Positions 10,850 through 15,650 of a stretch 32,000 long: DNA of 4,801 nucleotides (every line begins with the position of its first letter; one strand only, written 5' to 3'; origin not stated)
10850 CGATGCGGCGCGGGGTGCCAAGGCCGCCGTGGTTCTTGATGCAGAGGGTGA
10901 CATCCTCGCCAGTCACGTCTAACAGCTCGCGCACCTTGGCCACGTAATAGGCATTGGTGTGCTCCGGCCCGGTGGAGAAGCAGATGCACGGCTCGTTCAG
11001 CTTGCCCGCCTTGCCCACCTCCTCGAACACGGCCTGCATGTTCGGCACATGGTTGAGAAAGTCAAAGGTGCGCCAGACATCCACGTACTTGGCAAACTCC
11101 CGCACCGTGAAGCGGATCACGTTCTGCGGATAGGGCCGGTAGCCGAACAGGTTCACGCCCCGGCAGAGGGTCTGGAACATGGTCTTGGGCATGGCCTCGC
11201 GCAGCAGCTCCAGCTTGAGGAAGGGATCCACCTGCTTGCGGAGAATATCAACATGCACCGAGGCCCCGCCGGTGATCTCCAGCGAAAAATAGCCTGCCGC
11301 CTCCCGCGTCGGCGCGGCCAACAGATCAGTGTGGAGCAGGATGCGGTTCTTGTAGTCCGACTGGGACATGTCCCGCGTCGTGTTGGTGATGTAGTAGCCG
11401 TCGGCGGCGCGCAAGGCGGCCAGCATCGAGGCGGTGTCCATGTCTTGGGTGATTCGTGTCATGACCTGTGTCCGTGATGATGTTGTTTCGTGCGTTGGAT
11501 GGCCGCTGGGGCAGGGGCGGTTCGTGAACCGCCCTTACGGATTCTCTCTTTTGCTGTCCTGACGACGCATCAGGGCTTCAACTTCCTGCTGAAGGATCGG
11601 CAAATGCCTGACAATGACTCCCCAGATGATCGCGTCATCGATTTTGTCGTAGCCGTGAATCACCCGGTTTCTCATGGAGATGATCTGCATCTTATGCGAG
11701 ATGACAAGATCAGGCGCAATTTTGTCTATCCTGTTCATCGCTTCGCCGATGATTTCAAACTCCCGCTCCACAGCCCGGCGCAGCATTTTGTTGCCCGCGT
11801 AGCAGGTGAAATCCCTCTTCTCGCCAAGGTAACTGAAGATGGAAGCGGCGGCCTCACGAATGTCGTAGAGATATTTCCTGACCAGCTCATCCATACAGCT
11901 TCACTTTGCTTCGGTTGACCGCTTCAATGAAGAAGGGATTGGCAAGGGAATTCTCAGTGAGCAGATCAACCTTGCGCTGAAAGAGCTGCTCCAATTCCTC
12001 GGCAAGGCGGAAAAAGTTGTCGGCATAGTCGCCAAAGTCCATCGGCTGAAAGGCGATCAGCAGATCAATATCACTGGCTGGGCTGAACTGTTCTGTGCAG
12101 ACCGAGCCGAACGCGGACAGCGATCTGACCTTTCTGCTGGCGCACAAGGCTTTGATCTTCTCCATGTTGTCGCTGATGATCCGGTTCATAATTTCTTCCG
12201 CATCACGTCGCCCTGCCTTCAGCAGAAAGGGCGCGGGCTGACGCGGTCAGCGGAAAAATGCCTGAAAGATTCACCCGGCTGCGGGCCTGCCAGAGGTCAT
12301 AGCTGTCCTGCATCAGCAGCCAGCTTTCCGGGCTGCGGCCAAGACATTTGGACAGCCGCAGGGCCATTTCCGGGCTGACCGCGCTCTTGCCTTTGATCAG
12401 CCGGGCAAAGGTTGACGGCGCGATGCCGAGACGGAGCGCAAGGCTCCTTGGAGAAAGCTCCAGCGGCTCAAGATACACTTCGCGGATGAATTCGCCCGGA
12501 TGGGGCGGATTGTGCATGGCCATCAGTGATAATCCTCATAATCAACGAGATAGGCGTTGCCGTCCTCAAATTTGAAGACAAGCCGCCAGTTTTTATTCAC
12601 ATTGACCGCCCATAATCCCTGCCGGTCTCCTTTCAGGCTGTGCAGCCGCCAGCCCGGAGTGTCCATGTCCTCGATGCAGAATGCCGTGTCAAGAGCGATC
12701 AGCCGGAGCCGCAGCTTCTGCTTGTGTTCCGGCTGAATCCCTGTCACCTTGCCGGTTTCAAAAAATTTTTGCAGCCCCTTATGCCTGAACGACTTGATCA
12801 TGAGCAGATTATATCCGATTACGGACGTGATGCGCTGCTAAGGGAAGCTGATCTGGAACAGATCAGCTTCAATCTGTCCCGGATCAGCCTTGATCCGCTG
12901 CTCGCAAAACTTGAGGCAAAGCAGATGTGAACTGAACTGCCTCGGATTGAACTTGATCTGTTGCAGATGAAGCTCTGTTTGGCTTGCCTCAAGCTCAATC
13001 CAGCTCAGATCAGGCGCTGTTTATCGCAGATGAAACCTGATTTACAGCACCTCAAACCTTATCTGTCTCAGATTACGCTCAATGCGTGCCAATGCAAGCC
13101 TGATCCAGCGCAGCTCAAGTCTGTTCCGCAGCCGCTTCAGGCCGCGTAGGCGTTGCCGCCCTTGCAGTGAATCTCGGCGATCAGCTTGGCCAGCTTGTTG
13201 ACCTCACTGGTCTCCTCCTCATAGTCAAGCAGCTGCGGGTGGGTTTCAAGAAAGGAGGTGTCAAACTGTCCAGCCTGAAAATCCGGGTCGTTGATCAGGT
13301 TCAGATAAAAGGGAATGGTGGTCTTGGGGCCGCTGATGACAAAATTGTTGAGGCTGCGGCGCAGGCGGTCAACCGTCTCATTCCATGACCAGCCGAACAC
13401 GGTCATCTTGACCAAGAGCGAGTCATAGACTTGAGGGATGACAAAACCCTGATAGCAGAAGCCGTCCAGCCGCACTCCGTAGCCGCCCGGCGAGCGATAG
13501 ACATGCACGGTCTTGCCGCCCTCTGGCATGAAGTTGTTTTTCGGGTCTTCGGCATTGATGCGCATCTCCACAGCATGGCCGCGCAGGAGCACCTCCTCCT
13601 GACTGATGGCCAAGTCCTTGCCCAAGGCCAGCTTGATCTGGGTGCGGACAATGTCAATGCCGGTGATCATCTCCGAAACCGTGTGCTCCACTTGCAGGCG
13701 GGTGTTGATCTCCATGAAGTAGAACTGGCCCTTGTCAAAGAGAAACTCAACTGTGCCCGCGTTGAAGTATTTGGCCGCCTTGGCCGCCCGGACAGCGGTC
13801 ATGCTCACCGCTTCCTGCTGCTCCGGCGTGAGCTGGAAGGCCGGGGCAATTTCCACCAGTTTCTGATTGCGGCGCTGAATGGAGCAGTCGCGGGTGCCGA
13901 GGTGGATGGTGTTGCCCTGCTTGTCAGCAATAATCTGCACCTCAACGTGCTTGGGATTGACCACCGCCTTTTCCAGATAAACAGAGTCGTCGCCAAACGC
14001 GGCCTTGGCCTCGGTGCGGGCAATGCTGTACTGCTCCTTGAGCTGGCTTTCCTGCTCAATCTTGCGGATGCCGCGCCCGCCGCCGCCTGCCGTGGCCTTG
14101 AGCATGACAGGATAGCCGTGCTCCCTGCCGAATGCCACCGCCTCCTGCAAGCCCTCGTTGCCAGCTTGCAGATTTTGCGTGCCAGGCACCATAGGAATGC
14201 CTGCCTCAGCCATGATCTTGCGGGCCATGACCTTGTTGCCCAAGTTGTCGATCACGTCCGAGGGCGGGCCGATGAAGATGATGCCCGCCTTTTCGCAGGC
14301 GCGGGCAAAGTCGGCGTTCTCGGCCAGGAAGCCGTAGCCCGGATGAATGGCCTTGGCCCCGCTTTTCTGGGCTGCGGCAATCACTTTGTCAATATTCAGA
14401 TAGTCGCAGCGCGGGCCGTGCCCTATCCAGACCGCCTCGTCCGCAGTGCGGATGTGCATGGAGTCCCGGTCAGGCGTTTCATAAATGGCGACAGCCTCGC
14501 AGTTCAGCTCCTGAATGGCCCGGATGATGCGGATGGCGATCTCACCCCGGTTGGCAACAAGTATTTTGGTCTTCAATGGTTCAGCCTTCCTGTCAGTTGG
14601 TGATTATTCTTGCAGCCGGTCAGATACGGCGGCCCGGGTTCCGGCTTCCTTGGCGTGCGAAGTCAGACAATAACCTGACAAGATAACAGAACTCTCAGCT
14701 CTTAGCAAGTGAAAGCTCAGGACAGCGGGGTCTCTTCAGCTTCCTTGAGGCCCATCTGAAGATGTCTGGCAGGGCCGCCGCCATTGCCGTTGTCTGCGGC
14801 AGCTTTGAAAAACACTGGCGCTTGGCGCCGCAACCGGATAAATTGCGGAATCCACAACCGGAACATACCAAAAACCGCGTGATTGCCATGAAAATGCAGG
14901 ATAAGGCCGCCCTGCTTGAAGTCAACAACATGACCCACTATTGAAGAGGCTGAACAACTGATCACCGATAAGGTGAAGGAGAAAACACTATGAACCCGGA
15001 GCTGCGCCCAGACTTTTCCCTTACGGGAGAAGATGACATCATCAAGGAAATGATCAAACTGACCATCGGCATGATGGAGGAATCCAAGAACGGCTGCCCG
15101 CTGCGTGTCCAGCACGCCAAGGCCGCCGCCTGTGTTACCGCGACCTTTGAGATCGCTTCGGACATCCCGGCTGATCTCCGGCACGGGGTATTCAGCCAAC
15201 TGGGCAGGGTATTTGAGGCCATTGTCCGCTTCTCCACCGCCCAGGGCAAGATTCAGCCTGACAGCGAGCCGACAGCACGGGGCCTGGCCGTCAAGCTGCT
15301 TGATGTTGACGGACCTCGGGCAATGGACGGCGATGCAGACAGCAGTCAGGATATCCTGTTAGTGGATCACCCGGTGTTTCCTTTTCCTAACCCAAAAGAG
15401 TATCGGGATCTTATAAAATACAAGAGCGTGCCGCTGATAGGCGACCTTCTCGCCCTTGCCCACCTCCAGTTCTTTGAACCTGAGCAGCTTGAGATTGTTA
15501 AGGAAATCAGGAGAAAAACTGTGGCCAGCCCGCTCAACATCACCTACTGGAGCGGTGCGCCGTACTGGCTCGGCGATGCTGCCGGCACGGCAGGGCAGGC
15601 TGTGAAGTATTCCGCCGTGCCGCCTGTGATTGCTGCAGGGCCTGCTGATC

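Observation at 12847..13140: Array of 14 tandem 21-bp units with a palindromic GATC-containing consensus between pycA and higB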

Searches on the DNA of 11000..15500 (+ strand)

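Call 8: search_rna_families(source=window, start=11000, end=15500, threshold=evalue, max_evalue=10)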
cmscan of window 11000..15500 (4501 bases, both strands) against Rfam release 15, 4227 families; matches with E-value up to 10: 4.
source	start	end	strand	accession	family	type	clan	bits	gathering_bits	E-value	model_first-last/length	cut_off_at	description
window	11909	11995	+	RF02227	sX8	Gene; sRNA;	-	16.5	50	9.5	1-82/82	no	Proteobacterial sRNA sX8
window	14229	14258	-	RF00292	snoTBR5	Gene; snRNA; snoRNA; CD-box;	-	16.3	44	3.3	1-94/94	no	Small nucleolar RNA TBR5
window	12793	12834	+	RF00114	S15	Cis-reg; leader;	CL00121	15.7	39.5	3.1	1-117/117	no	Ribosomal S15 leader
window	14323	14335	-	RF01727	SAM-SAH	Cis-reg; riboswitch;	-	14.6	40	9.5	12-24/49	no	SAM/SAH riboswitch aptamer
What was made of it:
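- On Any Rfam RNA family: No relevant hit at E<=10 in the window (call 8).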

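Call 61: search_rna_families(sources=[L157, L120, L093, L095, L097, L145, L125, L127, L106, L132], threshold=evalue, max_evalue=1)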
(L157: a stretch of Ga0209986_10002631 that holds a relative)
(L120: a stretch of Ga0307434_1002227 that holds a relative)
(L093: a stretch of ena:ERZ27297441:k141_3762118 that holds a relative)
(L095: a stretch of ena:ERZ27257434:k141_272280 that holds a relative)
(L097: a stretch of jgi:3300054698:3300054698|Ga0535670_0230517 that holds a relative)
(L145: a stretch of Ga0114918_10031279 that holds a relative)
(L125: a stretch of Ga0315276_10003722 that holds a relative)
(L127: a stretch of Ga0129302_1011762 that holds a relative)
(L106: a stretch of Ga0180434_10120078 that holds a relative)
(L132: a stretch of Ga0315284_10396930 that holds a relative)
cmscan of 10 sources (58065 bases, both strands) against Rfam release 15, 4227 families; matches with E-value up to 1: 6.
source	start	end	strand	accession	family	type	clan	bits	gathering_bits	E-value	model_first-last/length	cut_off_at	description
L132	1036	1197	-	RF04130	MIR7996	Gene; miRNA;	-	43.8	119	0.00022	1-190/190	no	MIR7996 microRNA precursor family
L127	2754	2937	+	RF04097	MIR2630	Gene; miRNA;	-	32.4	144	0.013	1-229/229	no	MIR2630 microRNA precursor family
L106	942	1059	+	RF03599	MIR1883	Gene; miRNA;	-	30.4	128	0.2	1-118/118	no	MIR1883 microRNA precursor family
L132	1123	1194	-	RF03731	mir-7371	Gene; miRNA;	-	28.6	62.6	0.46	1-59/59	no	mir-7371 microRNA precursor family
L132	1116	1203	-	RF03693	MIR1919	Gene; miRNA;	-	27.4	85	0.23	1-123/123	no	MIR1919 microRNA precursor family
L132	1125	1215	-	RF04153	MIR856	Gene; miRNA;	-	21.1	297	0.66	1-258/258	no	MIR856 microRNA precursor family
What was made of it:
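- On Any Rfam RNA family: In ten family loci the only hits were spurious miRNA-precursor matches far below the gathering score (call 61).
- Tried and rejected: Rfam gave nothing on the window or on ten family loci (calls 8, 61).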

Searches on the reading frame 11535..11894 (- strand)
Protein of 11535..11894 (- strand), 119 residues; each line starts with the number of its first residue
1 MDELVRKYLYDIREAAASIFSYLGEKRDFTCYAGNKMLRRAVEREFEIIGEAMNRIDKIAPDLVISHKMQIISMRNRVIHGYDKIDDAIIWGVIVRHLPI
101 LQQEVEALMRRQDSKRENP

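Call 7: search_protein_families(library=pfam, proteins=[window:11535-11894:-])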
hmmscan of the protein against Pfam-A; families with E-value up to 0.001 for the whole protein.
window:11535-11894:- (119 aa): 1 family
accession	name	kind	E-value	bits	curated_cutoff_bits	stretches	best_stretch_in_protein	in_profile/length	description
PF01934.22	HepT-like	-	1.3e-18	67.2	23.5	1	12-107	1-119/120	Ribonuclease HepT-like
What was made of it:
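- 11535..12825 (-): Later insertion between the array and the pycB leader. It comprises the junction with TATAAT (12813-12808), higB (12523-12801), higA (12203-12523), MNT (11887-12189) and HepT (11535-11894). It is not part of the repeat element. Call 7 (Pfam).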

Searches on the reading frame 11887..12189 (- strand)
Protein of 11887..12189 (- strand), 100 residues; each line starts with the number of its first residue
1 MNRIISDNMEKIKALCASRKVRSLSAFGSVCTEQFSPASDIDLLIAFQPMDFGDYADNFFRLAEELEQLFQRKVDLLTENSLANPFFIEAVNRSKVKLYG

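Call 7: search_protein_families(library=pfam, proteins=[window:11887-12189:-])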
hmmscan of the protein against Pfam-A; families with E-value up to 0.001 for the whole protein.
window:11887-12189:- (100 aa): 2 families
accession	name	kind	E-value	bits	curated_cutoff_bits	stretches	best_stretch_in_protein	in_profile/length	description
PF18765.7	Polbeta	-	1.6e-12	47.8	26.9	1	10-99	1-88/93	Polymerase beta, Nucleotidyltransferase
PF01909.29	NTP_transf_2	-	1.5e-11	44.9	21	1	12-95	5-90/93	Nucleotidyltransferase domain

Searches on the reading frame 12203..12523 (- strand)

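Call 7: search_protein_families(library=pfam, proteins=[window:12203-12523:-])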
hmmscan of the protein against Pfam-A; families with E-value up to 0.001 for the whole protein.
window:12203-12523:- (106 aa): 2 families
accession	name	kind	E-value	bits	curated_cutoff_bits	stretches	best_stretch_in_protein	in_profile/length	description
PF01381.28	HTH_3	-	5.1e-08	33.3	23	1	18-66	5-53/55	Helix-turn-helix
PF13560.12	HTH_31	-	0.00059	20.5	27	1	23-66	15-59/64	Helix-turn-helix domain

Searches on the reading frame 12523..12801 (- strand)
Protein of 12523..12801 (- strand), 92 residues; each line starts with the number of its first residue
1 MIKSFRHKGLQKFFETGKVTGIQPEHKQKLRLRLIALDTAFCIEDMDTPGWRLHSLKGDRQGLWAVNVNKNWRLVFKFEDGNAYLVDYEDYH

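Call 7: search_protein_families(library=pfam, proteins=[window:12523-12801:-])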
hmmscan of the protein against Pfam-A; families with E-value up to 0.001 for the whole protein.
window:12523-12801:- (92 aa): 2 families
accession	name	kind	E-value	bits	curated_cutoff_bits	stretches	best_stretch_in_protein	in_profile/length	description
PF05015.19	HigB-like_toxin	-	1.9e-24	86.4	27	1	3-92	1-91/91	RelE-like toxin of type II toxin-antitoxin system HigB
PF24732.2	ParE_like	-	0.00085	19.7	24.4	0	57-91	29-65/67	ParE-like toxin domain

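Call 9: find_encoding_contigs(protein=window:12523-12801:-, flank=10000, max_places=10)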
Protein window:12523-12801:- (92 aa): 11 contigs read that carry it; 10 places shown.
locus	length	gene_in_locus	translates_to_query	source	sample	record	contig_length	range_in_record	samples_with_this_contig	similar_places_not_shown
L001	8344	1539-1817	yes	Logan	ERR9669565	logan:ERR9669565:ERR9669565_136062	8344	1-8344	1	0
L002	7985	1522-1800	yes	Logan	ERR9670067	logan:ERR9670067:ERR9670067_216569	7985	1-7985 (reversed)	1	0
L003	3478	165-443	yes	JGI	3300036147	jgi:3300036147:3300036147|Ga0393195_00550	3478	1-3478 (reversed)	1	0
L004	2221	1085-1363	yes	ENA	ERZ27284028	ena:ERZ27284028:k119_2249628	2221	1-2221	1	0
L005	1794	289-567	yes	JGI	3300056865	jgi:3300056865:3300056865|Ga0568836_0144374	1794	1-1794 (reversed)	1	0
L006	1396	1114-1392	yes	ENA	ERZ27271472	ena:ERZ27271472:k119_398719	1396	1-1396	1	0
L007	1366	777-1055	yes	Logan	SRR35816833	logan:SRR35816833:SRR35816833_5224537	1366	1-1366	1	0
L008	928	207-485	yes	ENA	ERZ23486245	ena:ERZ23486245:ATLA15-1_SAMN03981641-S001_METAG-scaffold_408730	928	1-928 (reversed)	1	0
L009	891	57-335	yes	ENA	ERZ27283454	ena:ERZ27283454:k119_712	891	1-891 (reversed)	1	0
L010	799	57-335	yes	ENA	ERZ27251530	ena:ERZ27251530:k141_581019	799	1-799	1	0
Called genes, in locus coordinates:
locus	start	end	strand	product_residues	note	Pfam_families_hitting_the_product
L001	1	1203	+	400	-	?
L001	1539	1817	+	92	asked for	PF05015:HigB-like_toxin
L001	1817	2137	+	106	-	PF01381:HTH_3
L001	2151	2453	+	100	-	PF01909:NTP_transf_2, PF18765:Polbeta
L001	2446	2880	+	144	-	PF01934:HepT-like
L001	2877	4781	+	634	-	PF00682:HMGL-like (weak), PF02436:PYC_OADA, PF25919:BSH_CusB (faint), PF00364:Biotin_lipoyl, PF25917:BSH_RND (weak)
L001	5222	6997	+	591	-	-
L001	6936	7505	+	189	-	PF13489:Methyltransf_23, PF13649:Methyltransf_25, PF13847:Methyltransf_31 (faint), PF08241:Methyltransf_11, PF08242:Methyltransf_12 (weak)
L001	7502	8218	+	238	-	PF00535:Glycos_transf_2, PF10111:Glyco_tranf_2_2 (weak), PF13641:Glyco_tranf_2_3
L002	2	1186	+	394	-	?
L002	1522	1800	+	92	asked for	PF05015:HigB-like_toxin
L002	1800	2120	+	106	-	PF01381:HTH_3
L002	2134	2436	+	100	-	PF01909:NTP_transf_2, PF18765:Polbeta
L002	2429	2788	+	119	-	PF01934:HepT-like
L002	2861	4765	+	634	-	PF00682:HMGL-like (weak), PF02436:PYC_OADA, PF25919:BSH_CusB (faint), PF00364:Biotin_lipoyl, PF25917:BSH_RND (weak)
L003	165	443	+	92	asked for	PF05015:HigB-like_toxin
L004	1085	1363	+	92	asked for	PF05015:HigB-like_toxin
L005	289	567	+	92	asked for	PF05015:HigB-like_toxin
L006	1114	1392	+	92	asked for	PF05015:HigB-like_toxin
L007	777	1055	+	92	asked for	PF05015:HigB-like_toxin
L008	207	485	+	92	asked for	PF05015:HigB-like_toxin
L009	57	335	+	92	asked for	PF05015:HigB-like_toxin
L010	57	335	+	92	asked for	PF05015:HigB-like_toxin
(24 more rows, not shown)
